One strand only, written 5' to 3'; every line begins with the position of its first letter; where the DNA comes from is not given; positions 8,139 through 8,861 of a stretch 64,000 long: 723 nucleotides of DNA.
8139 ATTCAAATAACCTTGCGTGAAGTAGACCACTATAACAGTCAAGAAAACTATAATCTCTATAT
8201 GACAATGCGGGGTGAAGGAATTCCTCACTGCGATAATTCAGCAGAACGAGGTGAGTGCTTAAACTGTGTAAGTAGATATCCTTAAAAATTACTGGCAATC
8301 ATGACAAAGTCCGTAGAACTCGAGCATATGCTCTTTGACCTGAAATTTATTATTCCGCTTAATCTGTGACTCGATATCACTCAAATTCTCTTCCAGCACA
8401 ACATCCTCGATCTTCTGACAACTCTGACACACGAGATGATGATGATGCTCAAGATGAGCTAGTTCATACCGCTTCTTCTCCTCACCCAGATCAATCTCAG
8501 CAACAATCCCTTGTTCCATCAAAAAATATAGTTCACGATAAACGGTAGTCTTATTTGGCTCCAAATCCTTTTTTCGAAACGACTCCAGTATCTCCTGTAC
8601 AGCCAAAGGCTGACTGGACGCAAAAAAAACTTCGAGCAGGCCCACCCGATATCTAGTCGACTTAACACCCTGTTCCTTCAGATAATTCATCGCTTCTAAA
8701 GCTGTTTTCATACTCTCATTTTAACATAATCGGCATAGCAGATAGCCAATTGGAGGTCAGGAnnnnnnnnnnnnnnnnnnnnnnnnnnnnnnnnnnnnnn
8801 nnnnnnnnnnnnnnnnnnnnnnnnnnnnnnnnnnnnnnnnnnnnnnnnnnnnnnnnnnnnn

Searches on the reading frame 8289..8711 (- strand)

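Call 45: search_protein_families(library=pfam, proteins=[window:8289-8711:-], max_evalue=0.001)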
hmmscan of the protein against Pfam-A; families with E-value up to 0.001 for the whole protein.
window:8289-8711:- (140 aa): 1 family
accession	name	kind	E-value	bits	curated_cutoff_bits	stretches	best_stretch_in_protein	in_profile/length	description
PF01475.25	FUR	-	1.5e-25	90.2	23.1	1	13-133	1-121/121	Ferric uptake regulator family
